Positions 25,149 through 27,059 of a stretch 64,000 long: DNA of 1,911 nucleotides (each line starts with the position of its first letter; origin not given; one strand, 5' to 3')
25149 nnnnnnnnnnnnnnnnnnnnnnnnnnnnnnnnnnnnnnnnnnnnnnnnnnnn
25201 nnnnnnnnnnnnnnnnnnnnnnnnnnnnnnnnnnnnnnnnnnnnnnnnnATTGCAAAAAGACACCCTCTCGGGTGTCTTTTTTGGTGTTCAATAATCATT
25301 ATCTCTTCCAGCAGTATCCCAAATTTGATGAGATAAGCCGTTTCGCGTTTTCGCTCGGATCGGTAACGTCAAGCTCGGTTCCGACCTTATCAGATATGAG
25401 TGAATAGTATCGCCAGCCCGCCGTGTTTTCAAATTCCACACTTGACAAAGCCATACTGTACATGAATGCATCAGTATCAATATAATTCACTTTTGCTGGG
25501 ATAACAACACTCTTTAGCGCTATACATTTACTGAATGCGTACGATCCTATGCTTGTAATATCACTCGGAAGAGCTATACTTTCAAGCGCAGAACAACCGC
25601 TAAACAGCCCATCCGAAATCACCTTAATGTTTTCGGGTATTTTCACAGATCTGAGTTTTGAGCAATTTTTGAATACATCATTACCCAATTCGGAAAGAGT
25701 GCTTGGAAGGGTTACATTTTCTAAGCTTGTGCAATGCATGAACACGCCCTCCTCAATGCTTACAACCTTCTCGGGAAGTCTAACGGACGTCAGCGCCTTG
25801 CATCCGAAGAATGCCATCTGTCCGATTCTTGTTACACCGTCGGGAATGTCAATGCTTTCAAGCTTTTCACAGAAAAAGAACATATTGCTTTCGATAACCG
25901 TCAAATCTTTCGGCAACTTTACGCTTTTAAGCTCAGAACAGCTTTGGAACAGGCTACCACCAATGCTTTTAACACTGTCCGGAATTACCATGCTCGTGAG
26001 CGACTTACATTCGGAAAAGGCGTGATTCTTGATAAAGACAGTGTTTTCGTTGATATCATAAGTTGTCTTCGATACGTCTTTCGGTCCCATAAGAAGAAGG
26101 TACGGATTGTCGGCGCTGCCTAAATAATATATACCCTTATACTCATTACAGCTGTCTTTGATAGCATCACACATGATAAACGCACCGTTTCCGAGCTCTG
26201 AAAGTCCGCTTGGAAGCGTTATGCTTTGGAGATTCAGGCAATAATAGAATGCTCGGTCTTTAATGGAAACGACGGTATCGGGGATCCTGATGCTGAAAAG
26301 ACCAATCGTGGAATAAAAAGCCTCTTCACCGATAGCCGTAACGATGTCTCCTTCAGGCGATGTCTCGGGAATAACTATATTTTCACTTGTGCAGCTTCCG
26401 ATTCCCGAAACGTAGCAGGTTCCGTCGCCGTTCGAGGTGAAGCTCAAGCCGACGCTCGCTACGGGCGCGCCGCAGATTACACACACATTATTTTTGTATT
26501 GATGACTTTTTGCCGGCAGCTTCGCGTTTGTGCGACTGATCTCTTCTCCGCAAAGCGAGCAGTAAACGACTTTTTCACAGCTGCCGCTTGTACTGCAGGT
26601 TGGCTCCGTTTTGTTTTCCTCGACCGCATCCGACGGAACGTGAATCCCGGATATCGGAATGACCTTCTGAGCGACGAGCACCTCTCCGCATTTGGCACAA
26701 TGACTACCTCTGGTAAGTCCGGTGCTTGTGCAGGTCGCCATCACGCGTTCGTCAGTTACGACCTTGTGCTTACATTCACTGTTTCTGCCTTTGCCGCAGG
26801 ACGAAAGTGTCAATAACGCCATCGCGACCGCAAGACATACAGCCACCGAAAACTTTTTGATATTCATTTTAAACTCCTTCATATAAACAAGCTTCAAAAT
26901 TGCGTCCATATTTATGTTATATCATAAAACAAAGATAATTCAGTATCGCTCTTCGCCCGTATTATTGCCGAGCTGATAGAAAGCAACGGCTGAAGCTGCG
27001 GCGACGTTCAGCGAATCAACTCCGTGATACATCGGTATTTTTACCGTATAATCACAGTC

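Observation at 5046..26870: Shared Cys/His-rich repeat module in three secreted proteins, two of them nuclease-like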

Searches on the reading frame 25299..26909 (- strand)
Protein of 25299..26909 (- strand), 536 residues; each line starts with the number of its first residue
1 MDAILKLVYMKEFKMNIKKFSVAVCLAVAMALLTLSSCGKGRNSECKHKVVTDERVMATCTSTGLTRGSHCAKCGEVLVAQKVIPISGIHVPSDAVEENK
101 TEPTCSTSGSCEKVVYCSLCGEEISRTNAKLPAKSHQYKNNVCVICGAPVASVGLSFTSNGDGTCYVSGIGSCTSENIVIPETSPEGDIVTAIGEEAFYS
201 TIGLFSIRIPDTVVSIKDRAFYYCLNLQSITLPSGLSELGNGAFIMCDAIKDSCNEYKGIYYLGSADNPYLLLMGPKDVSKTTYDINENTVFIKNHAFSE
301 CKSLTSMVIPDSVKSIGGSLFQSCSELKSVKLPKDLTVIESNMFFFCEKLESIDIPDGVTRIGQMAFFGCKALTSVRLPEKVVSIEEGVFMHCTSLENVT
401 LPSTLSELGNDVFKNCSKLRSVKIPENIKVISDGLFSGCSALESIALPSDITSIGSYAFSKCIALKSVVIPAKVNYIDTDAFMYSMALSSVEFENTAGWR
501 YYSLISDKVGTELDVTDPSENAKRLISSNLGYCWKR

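Call 3: search_protein_families(library=pfam, proteins=[window:25299-26909:-], max_evalue=1)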
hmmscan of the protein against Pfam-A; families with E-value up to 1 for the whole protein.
window:25299-26909:- (536 aa): 7 families
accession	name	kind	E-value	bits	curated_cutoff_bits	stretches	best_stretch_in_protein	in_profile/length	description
PF13306.12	LRR_5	-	3.9e-79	263.2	27.7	3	362-487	3-125/127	BspA type Leucine rich repeat region (6 copies)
PF13855.12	LRR_8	-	5.1e-12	45.8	27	1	405-448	13-57/61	Leucine rich repeat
PF23952.1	LRR_EndoS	-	0.065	13.9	27.9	0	403-454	45-97/116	Endo-beta-N-acetylglucosaminidase EndoS LRR domain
PF13248.11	Zn_ribbon_3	-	0.29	11.1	27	0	141-151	3-13/26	zinc-ribbon domain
PF12773.13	DZR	-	0.38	11.4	27.3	0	114-151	12-35/45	Double zinc ribbon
PF06750.18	A24_N_bact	-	0.42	11.2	23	1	66-87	25-46/84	Bacterial Peptidase A24 N-terminal domain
PF10235.14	Cript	-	0.49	11.5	25.5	1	115-152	46-82/90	Microtubule-associated protein CRIPT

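Call 4: search_protein_families(library=ncbifam, proteins=[window:25299-26909:-], max_evalue=1)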
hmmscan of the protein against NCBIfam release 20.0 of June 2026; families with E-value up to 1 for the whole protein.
window:25299-26909:- (536 aa): 6 families
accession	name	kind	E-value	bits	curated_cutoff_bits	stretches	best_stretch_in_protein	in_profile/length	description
NF047961.1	adhesin_HupY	equivalog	2.7e-30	105.2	1250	4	349-413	187-250/978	leucine-rich repeat adhesin HupY/LrrG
NF045861.1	glide_Gli349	exception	8.4e-14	49.2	1750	4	401-463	2684-2745/3169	gliding machinery surface structure protein Gli349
TIGR02167.2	Liste_lipo_26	repeat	8.2e-07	28.6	30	1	343-355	1-13/26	PARCEL repeat-containing surface protein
NF001866.0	PRK00625.1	equivalog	0.036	14.2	142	0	297-361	60-124/173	shikimate kinase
NF007799.0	PRK10504.1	subfamily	0.097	11.5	426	1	3-40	178-217/471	multidrug transporter subunit MdtD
TIGR02274.1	dCTP_deam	equivalog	0.14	11.8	92.8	0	332-360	66-95/180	dCTP deaminase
